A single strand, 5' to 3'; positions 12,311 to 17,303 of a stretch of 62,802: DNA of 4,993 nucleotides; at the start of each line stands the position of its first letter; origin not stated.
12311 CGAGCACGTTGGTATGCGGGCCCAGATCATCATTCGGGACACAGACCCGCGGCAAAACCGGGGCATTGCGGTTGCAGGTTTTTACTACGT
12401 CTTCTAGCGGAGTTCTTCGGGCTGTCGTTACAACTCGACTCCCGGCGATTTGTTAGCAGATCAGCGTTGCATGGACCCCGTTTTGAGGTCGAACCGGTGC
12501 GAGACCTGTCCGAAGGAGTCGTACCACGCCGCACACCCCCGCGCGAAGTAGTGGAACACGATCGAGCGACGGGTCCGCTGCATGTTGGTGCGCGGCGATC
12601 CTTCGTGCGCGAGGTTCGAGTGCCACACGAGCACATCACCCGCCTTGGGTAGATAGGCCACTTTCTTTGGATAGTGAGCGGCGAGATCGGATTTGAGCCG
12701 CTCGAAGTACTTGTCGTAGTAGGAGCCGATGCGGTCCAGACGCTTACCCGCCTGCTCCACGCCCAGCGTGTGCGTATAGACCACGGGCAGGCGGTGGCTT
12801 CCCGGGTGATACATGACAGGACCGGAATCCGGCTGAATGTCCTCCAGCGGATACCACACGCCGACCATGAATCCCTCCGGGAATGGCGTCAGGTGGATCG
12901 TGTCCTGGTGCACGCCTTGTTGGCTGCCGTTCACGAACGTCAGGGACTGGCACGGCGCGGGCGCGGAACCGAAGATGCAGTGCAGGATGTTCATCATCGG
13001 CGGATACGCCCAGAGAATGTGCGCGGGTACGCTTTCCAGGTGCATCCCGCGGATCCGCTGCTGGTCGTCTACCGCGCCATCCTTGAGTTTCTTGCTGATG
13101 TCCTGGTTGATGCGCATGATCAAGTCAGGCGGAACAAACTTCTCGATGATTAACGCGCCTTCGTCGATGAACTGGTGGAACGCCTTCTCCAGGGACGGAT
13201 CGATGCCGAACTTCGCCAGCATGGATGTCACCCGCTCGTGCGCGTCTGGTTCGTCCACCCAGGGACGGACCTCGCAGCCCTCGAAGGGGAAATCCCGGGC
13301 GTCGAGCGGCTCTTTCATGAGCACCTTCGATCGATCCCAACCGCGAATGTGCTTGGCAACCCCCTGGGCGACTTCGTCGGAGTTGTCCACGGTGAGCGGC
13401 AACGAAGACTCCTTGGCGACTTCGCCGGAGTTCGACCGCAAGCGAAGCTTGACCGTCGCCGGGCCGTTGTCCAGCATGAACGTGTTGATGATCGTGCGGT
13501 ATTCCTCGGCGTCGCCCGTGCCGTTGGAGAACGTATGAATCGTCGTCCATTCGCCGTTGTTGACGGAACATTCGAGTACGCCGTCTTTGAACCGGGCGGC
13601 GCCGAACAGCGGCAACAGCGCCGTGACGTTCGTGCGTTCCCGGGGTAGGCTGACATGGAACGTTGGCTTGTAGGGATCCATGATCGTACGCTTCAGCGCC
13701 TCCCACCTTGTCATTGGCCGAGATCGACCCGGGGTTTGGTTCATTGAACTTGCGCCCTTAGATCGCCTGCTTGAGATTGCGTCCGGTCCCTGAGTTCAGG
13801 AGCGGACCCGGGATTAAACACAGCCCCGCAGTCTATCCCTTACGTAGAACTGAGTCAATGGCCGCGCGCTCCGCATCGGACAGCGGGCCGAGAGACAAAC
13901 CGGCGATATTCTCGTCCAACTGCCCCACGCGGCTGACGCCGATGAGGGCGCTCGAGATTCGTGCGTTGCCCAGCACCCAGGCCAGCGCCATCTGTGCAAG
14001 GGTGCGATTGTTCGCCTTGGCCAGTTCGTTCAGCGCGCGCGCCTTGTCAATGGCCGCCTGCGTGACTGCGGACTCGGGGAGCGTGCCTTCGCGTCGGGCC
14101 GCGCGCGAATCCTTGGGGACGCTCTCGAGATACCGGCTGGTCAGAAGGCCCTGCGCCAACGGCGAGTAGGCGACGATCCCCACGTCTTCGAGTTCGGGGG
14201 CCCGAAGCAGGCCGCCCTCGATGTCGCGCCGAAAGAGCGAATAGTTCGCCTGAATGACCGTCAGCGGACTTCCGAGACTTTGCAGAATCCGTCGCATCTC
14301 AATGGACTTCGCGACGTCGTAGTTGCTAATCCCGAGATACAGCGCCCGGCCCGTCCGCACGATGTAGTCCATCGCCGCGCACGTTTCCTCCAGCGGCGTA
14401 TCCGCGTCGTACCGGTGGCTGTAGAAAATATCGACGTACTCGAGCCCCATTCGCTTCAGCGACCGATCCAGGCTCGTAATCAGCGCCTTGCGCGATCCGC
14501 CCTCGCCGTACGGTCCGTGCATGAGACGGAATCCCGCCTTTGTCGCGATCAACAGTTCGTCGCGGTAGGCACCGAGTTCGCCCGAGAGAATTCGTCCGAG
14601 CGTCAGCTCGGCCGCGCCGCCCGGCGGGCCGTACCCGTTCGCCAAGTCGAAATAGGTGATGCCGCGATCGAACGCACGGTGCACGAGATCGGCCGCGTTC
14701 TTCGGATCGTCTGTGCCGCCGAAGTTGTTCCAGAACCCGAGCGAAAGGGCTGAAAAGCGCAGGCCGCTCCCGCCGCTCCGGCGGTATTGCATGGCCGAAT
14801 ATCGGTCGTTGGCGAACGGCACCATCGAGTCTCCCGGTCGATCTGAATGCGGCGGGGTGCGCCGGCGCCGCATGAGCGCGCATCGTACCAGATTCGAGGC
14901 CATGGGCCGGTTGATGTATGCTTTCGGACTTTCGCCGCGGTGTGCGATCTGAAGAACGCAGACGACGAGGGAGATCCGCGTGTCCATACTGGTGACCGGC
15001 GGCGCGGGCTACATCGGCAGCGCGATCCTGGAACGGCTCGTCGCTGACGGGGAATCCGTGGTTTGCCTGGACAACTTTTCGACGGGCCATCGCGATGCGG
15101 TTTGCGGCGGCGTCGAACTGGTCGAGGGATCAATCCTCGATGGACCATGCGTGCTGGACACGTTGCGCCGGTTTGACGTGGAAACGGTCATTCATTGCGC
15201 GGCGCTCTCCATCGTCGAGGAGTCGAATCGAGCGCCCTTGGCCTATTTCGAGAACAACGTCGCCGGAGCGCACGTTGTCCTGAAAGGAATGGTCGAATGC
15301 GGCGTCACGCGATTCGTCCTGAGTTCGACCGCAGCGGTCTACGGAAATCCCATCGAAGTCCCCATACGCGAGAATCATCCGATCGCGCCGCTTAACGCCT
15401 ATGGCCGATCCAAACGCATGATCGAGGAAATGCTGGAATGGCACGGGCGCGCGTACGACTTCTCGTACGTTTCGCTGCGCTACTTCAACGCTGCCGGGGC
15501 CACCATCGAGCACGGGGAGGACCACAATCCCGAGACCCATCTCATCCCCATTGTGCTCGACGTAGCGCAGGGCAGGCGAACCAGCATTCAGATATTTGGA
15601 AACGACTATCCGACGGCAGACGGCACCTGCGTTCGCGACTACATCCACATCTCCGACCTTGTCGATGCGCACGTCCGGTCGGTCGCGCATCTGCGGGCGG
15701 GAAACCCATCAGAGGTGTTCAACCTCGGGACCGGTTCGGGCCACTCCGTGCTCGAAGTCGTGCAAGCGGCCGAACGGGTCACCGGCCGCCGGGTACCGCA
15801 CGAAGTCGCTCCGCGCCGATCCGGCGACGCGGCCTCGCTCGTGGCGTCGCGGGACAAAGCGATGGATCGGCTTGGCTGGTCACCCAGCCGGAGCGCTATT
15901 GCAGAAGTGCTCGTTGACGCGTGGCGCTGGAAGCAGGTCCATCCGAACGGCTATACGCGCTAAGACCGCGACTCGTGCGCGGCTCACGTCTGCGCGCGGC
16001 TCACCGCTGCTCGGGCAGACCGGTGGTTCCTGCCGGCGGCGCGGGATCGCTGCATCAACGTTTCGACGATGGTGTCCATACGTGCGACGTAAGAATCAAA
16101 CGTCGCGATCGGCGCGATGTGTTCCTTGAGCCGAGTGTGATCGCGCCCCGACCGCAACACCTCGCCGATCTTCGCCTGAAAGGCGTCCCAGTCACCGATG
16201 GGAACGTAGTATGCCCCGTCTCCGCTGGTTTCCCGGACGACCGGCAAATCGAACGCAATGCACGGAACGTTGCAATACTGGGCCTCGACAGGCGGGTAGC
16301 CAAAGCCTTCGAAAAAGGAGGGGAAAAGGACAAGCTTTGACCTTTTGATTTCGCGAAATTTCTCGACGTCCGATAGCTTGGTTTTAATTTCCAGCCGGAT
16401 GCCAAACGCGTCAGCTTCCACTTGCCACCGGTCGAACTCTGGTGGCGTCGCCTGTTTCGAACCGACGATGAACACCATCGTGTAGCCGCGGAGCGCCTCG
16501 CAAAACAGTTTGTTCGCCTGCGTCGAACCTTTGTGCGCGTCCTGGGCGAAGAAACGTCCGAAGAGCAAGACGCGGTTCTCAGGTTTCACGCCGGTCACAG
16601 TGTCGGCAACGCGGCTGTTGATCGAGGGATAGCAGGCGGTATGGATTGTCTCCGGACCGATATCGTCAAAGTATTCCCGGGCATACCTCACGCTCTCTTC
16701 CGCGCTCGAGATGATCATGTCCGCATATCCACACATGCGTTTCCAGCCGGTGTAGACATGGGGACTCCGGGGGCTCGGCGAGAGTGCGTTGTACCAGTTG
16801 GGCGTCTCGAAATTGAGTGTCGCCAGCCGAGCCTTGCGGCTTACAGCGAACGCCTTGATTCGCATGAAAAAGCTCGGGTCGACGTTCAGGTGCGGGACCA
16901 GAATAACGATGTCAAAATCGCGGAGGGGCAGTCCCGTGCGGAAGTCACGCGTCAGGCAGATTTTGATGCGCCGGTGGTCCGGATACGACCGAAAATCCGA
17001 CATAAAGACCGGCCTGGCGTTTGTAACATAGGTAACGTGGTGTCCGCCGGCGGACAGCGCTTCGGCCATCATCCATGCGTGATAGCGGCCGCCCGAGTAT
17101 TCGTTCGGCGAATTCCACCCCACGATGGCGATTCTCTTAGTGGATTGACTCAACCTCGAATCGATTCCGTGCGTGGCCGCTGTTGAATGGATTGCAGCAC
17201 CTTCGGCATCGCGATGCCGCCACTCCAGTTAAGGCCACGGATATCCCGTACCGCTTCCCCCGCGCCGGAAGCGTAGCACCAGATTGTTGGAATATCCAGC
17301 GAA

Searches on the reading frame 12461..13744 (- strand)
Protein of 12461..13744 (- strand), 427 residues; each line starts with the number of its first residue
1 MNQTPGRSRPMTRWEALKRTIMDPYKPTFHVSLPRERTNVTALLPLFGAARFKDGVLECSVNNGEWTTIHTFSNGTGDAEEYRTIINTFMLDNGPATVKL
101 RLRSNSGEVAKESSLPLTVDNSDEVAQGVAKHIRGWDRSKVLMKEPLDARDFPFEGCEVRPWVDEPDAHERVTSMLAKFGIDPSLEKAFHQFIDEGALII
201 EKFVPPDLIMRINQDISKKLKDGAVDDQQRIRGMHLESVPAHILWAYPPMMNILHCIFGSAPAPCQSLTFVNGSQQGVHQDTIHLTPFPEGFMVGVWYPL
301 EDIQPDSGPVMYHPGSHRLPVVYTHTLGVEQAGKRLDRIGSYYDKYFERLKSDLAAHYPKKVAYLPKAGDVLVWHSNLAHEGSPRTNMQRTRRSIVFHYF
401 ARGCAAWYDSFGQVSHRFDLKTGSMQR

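Call 54: search_protein_families(library=pfam, proteins=[window:12461-13744:-], max_evalue=0.001)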
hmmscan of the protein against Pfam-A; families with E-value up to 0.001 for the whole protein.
window:12461-13744:- (427 aa): 2 families
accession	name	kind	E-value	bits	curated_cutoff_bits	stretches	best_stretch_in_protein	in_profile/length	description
PF05721.19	PhyH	-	1.3e-18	68.5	22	1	195-392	4-211/213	Phytanoyl-CoA dioxygenase (PhyH)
PF13759.12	2OG-FeII_Oxy_5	-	0.00062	20.6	27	0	348-397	52-100/101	Putative 2OG-Fe(II) oxygenase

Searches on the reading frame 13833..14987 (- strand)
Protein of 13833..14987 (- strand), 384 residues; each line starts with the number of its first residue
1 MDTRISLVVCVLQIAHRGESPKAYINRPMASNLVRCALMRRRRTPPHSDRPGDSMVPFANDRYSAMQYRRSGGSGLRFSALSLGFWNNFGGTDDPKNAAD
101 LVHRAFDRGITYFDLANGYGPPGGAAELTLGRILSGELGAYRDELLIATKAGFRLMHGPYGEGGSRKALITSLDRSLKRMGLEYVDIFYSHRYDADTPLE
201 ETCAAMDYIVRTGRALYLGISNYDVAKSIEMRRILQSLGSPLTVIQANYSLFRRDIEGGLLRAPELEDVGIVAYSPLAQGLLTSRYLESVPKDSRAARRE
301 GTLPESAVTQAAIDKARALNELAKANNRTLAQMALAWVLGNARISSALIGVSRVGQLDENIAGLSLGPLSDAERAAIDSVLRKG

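Call 54: search_protein_families(library=pfam, proteins=[window:13833-14987:-], max_evalue=0.001)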
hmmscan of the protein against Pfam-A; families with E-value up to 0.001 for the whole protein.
window:13833-14987:- (384 aa): 1 family
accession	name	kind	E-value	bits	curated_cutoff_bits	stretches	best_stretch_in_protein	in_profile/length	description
PF00248.27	Aldo_ket_red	-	3.1e-65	220.6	24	1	81-381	2-290/291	Aldo/keto reductase family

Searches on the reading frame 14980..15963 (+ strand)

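Call 54: search_protein_families(library=pfam, proteins=[window:14980-15963:+], max_evalue=0.001)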
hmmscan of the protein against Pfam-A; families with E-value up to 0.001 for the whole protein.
window:14980-15963:+ (327 aa): 8 families
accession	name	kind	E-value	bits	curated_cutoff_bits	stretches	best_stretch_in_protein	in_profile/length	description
PF01370.27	Epimerase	-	8.6e-58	196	20.9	1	3-250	1-240/240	NAD dependent epimerase/dehydratase family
PF16363.11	GDP_Man_Dehyd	-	2.2e-47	162.6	27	1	4-305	1-324/332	GDP-mannose 4,6 dehydratase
PF02719.21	Polysacc_synt_2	-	3e-14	53.4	20.2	1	3-173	1-173/293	Polysaccharide biosynthesis protein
PF01073.25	3Beta_HSD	-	5.5e-14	52.3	22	1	4-152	1-157/280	3-beta hydroxysteroid dehydrogenase/isomerase family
PF04321.23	RmlD_sub_bind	-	3e-13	49.9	27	1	1-153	1-137/287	RmlD substrate binding domain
PF13460.12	NAD_binding_10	-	6.6e-07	29.8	27.2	1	7-161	1-138/184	NAD(P)H-binding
PF07993.18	NAD_binding_4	-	1.6e-05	24.6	20.1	0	66-157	88-193/258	Male sterility protein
PF05368.20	NmrA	-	0.00044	20.4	27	0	3-164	5-144/298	NmrA-like family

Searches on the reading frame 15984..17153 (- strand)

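Call 54: search_protein_families(library=pfam, proteins=[window:15984-17153:-], max_evalue=0.001)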
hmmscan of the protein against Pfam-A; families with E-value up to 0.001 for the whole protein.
window:15984-17153:- (389 aa): 4 families
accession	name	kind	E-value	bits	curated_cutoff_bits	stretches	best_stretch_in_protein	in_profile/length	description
PF00534.26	Glycos_transf_1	-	1.7e-17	63.9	26.4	1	191-344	14-167/172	Glycosyl transferases group 1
PF13692.12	Glyco_trans_1_4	-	5.6e-12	46.5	27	1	193-334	2-141/142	Glycosyl transferases group 1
PF13439.12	Glyco_transf_4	-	1.1e-05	25.9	28.5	1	20-170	2-159/170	Glycosyltransferase Family 4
PF20706.3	GT4-conflict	-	3e-05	23.6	26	1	191-299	196-309/385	Family 4 Glycosyltransferase in conflict systems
